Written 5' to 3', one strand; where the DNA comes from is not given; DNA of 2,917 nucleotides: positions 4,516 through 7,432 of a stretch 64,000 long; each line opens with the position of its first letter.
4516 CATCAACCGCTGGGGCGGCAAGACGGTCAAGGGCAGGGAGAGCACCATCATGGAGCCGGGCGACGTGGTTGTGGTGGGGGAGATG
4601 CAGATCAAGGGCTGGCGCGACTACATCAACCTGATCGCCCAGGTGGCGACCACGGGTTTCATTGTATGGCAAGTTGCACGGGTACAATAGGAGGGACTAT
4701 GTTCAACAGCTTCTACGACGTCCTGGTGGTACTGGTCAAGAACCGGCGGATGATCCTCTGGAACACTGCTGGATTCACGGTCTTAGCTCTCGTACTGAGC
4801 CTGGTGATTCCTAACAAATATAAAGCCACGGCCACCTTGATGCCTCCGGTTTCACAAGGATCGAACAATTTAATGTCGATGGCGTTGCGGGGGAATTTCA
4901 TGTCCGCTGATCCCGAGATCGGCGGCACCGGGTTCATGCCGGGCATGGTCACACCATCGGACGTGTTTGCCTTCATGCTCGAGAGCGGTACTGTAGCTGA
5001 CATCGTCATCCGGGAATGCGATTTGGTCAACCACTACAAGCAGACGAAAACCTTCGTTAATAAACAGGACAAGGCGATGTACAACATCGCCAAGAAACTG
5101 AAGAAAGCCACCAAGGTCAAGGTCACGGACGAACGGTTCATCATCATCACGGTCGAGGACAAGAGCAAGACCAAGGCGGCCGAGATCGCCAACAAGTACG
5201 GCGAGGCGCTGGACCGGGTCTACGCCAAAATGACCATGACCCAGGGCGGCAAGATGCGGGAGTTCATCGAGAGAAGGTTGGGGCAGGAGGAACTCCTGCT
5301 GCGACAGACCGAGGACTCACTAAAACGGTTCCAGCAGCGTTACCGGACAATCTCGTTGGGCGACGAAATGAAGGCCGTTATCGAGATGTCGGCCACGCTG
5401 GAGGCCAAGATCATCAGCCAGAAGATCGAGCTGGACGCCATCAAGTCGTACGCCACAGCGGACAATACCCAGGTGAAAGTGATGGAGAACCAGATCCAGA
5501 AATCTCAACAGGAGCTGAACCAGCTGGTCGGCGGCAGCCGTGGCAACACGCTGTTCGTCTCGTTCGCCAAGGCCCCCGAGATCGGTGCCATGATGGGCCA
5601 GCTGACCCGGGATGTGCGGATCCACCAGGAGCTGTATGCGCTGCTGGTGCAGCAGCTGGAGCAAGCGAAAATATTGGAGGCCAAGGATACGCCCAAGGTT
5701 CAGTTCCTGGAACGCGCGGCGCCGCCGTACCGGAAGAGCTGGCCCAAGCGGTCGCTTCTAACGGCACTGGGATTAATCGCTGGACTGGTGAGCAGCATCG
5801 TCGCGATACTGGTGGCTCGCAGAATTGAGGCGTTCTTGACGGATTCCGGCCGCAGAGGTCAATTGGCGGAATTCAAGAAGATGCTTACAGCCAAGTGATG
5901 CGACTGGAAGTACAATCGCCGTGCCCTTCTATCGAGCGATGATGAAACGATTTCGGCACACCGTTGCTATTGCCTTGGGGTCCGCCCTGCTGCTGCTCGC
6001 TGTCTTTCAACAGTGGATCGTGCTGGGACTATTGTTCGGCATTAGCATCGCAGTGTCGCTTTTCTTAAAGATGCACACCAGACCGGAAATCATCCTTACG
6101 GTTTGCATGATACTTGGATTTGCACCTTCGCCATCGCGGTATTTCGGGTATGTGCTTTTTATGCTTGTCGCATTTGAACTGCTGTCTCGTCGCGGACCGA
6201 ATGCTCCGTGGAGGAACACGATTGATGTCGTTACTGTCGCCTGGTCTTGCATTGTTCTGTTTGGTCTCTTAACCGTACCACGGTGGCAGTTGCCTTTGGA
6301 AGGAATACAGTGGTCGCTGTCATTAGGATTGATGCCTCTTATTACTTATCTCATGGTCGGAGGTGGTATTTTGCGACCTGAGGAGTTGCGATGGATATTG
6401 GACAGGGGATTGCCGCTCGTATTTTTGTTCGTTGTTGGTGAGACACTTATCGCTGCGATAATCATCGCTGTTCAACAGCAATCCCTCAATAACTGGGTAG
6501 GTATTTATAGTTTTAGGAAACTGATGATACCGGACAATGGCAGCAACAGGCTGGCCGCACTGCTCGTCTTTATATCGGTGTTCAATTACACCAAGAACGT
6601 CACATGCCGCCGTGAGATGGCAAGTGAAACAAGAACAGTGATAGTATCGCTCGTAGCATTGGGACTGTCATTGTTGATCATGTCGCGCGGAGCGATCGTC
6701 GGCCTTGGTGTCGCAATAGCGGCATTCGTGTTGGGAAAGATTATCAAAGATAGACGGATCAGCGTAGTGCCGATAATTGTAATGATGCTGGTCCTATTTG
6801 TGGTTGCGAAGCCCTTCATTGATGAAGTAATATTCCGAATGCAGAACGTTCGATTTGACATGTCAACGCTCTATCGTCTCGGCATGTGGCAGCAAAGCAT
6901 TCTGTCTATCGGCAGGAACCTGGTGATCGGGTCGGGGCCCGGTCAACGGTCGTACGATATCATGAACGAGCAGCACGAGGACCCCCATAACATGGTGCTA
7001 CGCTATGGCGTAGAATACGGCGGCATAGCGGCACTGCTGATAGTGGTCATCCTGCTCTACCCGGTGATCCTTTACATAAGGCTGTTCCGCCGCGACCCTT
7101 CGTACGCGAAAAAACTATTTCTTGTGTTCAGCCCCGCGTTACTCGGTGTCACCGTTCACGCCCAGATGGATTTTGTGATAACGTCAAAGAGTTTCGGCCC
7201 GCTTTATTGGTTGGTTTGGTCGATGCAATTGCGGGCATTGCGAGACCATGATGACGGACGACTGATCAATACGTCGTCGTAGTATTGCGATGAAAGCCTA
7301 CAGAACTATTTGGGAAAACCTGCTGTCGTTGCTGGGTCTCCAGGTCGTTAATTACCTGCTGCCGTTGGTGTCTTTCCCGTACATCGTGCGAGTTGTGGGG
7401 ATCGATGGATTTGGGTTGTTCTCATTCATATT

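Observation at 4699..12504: AT-rich island inside a high-GC polysaccharide locus: laterally acquired serotype cassette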

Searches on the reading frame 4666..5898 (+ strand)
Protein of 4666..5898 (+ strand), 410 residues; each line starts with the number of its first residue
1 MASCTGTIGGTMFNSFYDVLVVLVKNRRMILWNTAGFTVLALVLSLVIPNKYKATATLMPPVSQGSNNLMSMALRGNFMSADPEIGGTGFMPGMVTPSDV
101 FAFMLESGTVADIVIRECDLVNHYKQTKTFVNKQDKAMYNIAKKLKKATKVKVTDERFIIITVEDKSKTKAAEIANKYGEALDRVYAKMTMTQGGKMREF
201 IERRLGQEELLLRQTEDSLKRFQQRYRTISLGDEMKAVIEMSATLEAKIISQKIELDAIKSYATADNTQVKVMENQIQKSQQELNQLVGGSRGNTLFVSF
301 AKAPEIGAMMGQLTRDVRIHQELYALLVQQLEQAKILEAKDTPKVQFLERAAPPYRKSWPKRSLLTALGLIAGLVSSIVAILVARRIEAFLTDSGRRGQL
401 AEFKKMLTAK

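Call 5: search_protein_families(library=pfam, proteins=[window:4666-5898:+])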
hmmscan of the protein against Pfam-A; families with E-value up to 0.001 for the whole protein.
window:4666-5898:+ (410 aa): 2 families
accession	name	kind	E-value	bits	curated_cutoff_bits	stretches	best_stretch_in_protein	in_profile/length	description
PF13807.11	GNVR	-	2.9e-11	43.6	27.7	1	312-383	8-79/82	G-rich domain on putative tyrosine kinase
PF02706.20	Wzz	-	6.1e-07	30.1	25.5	1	17-77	6-67/91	Chain length determinant protein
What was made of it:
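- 4699..5898 (+): wzz-like chain-length regulator (Wzz plus GNVR, no kinase domain). DNA similarity to every relative ends at about 5744-5753. Pfam (call 5).
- On Wzx/Wzy-dependent polysaccharide biosynthesis locus: PF02706 Wzz and PF13807 GNVR, gene 4699-5898 (call 5).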

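Call 60: find_homologous_proteins(query=window:4699-5898:+, max_evalue=1e-60)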
Query window:4699-5898:+ (399 aa): 62 proteins with E <= 1e-60 among 7170 candidates.
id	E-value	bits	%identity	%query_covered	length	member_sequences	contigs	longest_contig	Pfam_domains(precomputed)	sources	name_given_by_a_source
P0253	1.5e-252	855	100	100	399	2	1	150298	PF02706.21,PF13807.12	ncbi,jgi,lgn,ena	-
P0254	1.2e-191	654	78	98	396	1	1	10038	PF02706.21,PF13807.12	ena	-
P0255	5.2e-191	652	79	93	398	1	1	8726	PF02706.21,PF13807.12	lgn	-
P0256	1.5e-189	647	81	93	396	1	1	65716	PF02706.21,PF13807.12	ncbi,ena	-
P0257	1.7e-185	634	78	93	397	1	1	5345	PF02706.21,PF13807.12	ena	-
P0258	3.0e-181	620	74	97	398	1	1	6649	PF02706.21,PF13807.12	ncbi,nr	ncbi:MAG: hypothetical protein EG825_12405 [Rhodocyclaceae bacterium]|nr:hypothetical protein [Rhodo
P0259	4.2e-181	620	73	99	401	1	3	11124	PF13807.12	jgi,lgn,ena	-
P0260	8.6e-179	612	73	98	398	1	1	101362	PF02706.21,PF13807.12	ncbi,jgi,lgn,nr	ncbi:MAG: Wzz/FepE/Etk N-terminal domain-containing protein [Candidatus Edwardsbacteria bacterium]|j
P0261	5.0e-169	580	77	88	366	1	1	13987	PF13807.12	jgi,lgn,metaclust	metaclust:\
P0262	6.5e-168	576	67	97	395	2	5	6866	PF02706.21,PF13807.12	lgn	-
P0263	2.7e-164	564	68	97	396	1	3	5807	PF02706.21,PF13807.12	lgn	-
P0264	8.9e-162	556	66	98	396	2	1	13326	PF13807.12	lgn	-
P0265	1.3e-159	549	66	89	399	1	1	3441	PF02706.21,PF13807.12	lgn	-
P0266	3.5e-158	544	64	99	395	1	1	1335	PF02706.21,PF13807.12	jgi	jgi:uncharacterized protein involved in exopolysaccharide biosynthesis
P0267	2.4e-157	542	66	95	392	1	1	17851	PF02706.21,PF13807.12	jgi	jgi:uncharacterized protein involved in exopolysaccharide biosynthesis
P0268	2.8e-157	541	65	93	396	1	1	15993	PF02706.21,PF13807.12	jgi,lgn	jgi:uncharacterized protein involved in exopolysaccharide biosynthesis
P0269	3.7e-157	541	63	98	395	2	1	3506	PF02706.21,PF13807.12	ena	-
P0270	7.9e-157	540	64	97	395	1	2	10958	PF02706.21,PF13807.12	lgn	-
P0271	1.0e-156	539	66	93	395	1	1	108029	PF02706.21,PF13807.12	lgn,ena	-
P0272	2.0e-156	539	63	99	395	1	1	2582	PF02706.21,PF13807.12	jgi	jgi:uncharacterized protein involved in exopolysaccharide biosynthesis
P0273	5.8e-156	537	63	98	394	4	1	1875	PF02706.21,PF13807.12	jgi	jgi:tyrosine-protein kinase Etk/Wzc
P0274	1.0e-155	536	63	99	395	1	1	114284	PF02706.21,PF13807.12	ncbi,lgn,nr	ncbi:hypothetical protein HZA73_10140 [candidate division TA06 bacterium]|nr:hypothetical protein [c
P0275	1.1e-155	536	64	98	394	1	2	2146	PF02706.21,PF13807.12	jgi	jgi:tyrosine-protein kinase Etk/Wzc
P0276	3.1e-155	535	63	100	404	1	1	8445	PF02706.21,PF13807.12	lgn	-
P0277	6.9e-155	533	62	99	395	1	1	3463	PF02706.21,PF13807.12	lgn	-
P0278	1.4e-154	532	63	99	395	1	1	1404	PF02706.21,PF13807.12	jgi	jgi:tyrosine-protein kinase Etk/Wzc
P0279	4.2e-154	531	64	96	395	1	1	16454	PF02706.21,PF13807.12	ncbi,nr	ncbi:MAG: GNVR domain-containing protein [bacterium]|nr:GNVR domain-containing protein [bacterium]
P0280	2.7e-153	528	63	99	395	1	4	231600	PF02706.21,PF13807.12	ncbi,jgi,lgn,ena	jgi:uncharacterized protein involved in exopolysaccharide biosynthesis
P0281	3.2e-153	528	62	99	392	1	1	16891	PF02706.21,PF13807.12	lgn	-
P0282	6.5e-153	527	79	78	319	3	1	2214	PF13807.12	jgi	-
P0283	8.3e-153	527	65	94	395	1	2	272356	PF02706.21,PF13807.12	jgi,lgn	jgi:uncharacterized protein involved in exopolysaccharide biosynthesis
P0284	1.1e-151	523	62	96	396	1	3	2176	PF02706.21,PF13807.12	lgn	-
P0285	3.3e-150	518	60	99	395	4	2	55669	PF02706.21,PF13807.12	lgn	-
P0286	7.5e-149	514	68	86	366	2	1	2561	PF13807.12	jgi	jgi:uncharacterized protein involved in exopolysaccharide biosynthesis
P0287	3.5e-148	511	58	99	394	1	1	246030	PF02706.21,PF13807.12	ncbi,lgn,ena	-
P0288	4.7e-148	511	59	100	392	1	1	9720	PF02706.21,PF13807.12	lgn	-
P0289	6.6e-147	507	58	99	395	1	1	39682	PF02706.21,PF13807.12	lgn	-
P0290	2.8e-145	502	61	93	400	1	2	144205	PF02706.21,PF13807.12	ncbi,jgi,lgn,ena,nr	ncbi:MAG: hypothetical protein KKG02_05040 [Candidatus Edwardsbacteria bacterium]|nr:hypothetical pr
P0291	2.9e-145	502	62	94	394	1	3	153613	PF02706.21,PF13807.12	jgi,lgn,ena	-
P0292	6.1e-145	501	59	97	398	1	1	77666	PF02706.21,PF13807.12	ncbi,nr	ncbi:MAG: Wzz/FepE/Etk N-terminal domain-containing protein [Candidatus Edwardsbacteria bacterium]|n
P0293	7.3e-145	500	58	99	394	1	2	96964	PF02706.21,PF13807.12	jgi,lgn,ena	-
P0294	7.8e-144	497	61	91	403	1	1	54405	PF02706.21,PF13807.12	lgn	-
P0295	1.2e-143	496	61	92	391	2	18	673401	PF02706.21,PF13807.12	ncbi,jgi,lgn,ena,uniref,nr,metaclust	ncbi:MAG: hypothetical protein A2509_11145 [Candidatus Edwardsbacteria bacterium RIFOXYD12_FULL_50_1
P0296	1.4e-142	493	58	96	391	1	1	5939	PF02706.21,PF13807.12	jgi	jgi:uncharacterized protein involved in exopolysaccharide biosynthesis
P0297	2.3e-141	489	61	93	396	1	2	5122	PF02706.21,PF13807.12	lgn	-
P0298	3.4e-139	482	56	96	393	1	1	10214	PF02706.21,PF13807.12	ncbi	-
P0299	9.8e-138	477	62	90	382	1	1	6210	PF02706.21,PF13807.12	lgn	-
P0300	7.1e-136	471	58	96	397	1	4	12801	PF02706.21,PF13807.12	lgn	-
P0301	1.1e-133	464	63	83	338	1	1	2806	PF13807.12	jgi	-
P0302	2.9e-131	456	65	79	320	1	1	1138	PF13807.12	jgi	jgi:uncharacterized protein involved in exopolysaccharide biosynthesis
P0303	2.5e-123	430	59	82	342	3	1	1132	PF13807.12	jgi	jgi:uncharacterized protein involved in exopolysaccharide biosynthesis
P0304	7.0e-123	428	65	76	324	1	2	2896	PF13807.12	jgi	jgi:uncharacterized protein involved in exopolysaccharide biosynthesis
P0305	3.8e-119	416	52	100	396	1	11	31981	PF02706.21,PF13807.12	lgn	-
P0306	4.4e-115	403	52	93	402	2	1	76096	PF02706.21,PF13807.12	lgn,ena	-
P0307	1.5e-107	378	48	96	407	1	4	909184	PF02706.21,PF13807.12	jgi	jgi:uncharacterized protein involved in exopolysaccharide biosynthesis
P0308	5.3e-103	363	59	73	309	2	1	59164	PF13807.12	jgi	-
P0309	3.0e-99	350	76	56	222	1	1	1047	PF13807.12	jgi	jgi:uncharacterized protein involved in exopolysaccharide biosynthesis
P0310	3.2e-91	324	44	95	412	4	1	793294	PF02706.21,PF13807.12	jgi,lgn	-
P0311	6.8e-82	293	49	78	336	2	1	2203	PF13807.12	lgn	-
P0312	7.1e-81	290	43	91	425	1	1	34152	PF02706.21,PF13807.12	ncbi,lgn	ncbi:MAG: GNVR domain-containing protein [Candidatus Edwardsbacteria bacterium]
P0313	8.8e-78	280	41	94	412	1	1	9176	PF13807.12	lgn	-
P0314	9.8e-65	237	39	93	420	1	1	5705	PF02706.21,PF13807.12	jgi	-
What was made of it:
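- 4699..5898 (+): The family is nearly restricted to Edwardsbacteria/TA06 (call 60).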

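Call 61: find_encoding_contigs(protein=P0256, flank=10000, max_places=1)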
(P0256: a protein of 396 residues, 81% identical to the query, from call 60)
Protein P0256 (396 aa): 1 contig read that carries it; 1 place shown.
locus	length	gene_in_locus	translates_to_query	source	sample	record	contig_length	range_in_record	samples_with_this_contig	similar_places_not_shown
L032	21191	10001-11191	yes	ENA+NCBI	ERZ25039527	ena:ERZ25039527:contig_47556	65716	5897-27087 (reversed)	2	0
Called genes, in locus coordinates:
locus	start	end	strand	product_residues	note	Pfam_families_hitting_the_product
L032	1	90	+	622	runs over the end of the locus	PF13292:DXP_synthase_N, PF00456:Transketolase_N (faint), PF02775:TPP_enzyme_C (faint), PF02779:Transket_pyr, PF02780:Transketolase_C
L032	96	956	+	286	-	PF01509:TruB_N, PF16198:TruB_C_2 (weak)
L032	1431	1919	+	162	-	PF01687:Flavokinase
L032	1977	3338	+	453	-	PF01523:PmbA_TldD_1st, PF19290:PmbA_TldD_2nd (weak), PF19289:PmbA_TldD_3rd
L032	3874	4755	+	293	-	PF01370:Epimerase, PF04321:RmlD_sub_bind, PF05368:NmrA (weak), PF16363:GDP_Man_Dehyd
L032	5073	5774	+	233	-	PF01370:Epimerase, PF16363:GDP_Man_Dehyd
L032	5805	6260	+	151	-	PF00908:dTDP_sugar_isom, PF05523:FdtA (weak), PF14667:Polysacc_synt_C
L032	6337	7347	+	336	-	PF01073:3Beta_HSD, PF01370:Epimerase, PF02719:Polysacc_synt_2, PF04321:RmlD_sub_bind, PF07993:NAD_binding_4, PF13460:NAD_binding_10, PF16363:GDP_Man_Dehyd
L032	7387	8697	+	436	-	PF01210:NAD_Gly3P_dh_N (weak), PF02737:3HCDH_N (faint), PF03446:NAD_binding_2, PF03721:UDPG_MGDP_dh_N, PF00984:UDPG_MGDP_dh, PF03720:UDPG_MGDP_dh_C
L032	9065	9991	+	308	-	PF10531:SLBB, PF22461:SLBB_2, PF10531:SLBB, PF22461:SLBB_2 (weak), PF10531:SLBB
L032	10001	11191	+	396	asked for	PF02706:Wzz, PF13807:GNVR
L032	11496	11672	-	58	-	-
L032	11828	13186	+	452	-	PF04932:Wzy_C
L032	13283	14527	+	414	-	PF01943:Polysacc_synt, PF13440:Polysacc_synt_3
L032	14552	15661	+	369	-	PF00534:Glycos_transf_1, PF13692:Glyco_trans_1_4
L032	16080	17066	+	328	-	PF00535:Glycos_transf_2, PF10111:Glyco_tranf_2_2, PF13641:Glyco_tranf_2_3, PF13632:Glyco_trans_2_3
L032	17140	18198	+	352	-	PF00535:Glycos_transf_2, PF13641:Glyco_tranf_2_3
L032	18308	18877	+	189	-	PF00908:dTDP_sugar_isom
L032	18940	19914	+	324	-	PF01073:3Beta_HSD (weak), PF01370:Epimerase, PF04321:RmlD_sub_bind, PF07993:NAD_binding_4 (faint), PF16363:GDP_Man_Dehyd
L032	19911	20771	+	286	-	PF01370:Epimerase, PF04321:RmlD_sub_bind, PF07993:NAD_binding_4 (weak), PF02719:Polysacc_synt_2 (weak), PF16363:GDP_Man_Dehyd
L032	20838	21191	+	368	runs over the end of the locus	PF01266:DAO, PF13450:NAD_binding_8 (weak), PF13738:Pyr_redox_3 (faint)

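Call 62: find_encoding_contigs(protein=P0254, flank=10000, max_places=1)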
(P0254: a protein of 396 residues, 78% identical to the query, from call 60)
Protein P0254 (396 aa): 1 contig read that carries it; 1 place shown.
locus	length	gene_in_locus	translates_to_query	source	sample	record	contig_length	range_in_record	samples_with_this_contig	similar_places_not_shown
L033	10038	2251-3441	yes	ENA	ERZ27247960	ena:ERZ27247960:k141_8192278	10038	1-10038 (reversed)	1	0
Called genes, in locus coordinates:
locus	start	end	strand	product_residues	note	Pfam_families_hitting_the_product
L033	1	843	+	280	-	?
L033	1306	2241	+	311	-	PF10531:SLBB, PF22461:SLBB_2, PF10531:SLBB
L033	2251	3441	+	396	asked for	PF02706:Wzz (weak), PF13807:GNVR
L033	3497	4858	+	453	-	PF04932:Wzy_C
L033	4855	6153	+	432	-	PF01943:Polysacc_synt, PF13440:Polysacc_synt_3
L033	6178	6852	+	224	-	PF13489:Methyltransf_23, PF13649:Methyltransf_25 (faint), PF08241:Methyltransf_11, PF08242:Methyltransf_12 (weak)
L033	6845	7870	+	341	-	PF01075:Glyco_transf_9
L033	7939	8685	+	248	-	PF13489:Methyltransf_23 (faint), PF08241:Methyltransf_11, PF13649:Methyltransf_25 (weak), PF13847:Methyltransf_31 (weak)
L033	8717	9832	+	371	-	PF14307:Glyco_tran_WbsX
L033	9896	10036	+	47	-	?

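Call 63: find_encoding_contigs(protein=P0261, flank=10000, max_places=1)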
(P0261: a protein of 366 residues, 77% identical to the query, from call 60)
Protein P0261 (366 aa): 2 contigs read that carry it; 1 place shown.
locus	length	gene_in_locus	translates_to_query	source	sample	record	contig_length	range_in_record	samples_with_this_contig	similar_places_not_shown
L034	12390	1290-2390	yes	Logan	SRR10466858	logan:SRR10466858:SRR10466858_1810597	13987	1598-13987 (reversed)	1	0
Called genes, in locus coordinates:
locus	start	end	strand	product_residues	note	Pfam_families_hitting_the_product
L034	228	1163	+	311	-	PF10531:SLBB (weak), PF22461:SLBB_2, PF10531:SLBB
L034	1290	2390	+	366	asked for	PF13807:GNVR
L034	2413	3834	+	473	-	PF04932:Wzy_C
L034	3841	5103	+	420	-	PF01943:Polysacc_synt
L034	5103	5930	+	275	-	PF01209:Ubie_methyltran, PF13489:Methyltransf_23, PF13649:Methyltransf_25, PF13847:Methyltransf_31, PF08241:Methyltransf_11, PF08242:Methyltransf_12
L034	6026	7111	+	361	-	PF00534:Glycos_transf_1, PF13692:Glyco_trans_1_4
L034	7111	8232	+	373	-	PF14307:Glyco_tran_WbsX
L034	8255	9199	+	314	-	-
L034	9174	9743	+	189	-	-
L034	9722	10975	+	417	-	PF00534:Glycos_transf_1, PF13692:Glyco_trans_1_4, PF13524:Glyco_trans_1_2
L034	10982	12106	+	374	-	PF13439:Glyco_transf_4, PF20706:GT4-conflict, PF00534:Glycos_transf_1, PF13692:Glyco_trans_1_4, PF13524:Glyco_trans_1_2 (weak)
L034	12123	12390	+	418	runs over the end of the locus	PF04015:DUF362, PF09861:Lar_N (faint), PF12838:Fer4_7 (faint), PF00037:Fer4 (faint), PF12837:Fer4_6 (weak)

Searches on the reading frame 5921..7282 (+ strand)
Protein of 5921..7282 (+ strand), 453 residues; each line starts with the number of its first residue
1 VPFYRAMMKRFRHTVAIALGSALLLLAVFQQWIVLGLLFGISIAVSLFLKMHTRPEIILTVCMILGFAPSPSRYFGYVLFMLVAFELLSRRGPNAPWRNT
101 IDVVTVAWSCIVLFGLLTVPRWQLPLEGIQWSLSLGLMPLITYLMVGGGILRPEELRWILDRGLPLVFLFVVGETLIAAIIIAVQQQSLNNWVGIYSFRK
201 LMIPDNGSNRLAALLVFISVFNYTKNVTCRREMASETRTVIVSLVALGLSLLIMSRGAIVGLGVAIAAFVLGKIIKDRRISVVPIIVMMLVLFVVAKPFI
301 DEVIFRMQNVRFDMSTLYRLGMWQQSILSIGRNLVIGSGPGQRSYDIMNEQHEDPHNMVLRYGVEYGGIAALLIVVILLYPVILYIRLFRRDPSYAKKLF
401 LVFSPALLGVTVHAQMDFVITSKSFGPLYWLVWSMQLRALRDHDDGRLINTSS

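Call 5: search_protein_families(library=pfam, proteins=[window:5921-7282:+])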
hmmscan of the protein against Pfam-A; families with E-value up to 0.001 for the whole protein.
window:5921-7282:+ (453 aa): 1 family
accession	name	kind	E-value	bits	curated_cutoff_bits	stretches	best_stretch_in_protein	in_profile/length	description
PF04932.20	Wzy_C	-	9.1e-15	55.2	31.7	1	242-374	2-148/149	O-Antigen ligase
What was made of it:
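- On Wzx/Wzy-dependent polysaccharide biosynthesis locus: PF04932 Wzy_C, E 9e-15 (55 bits against a cut-off of 31.7), gene 5921-7282 (call 5).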
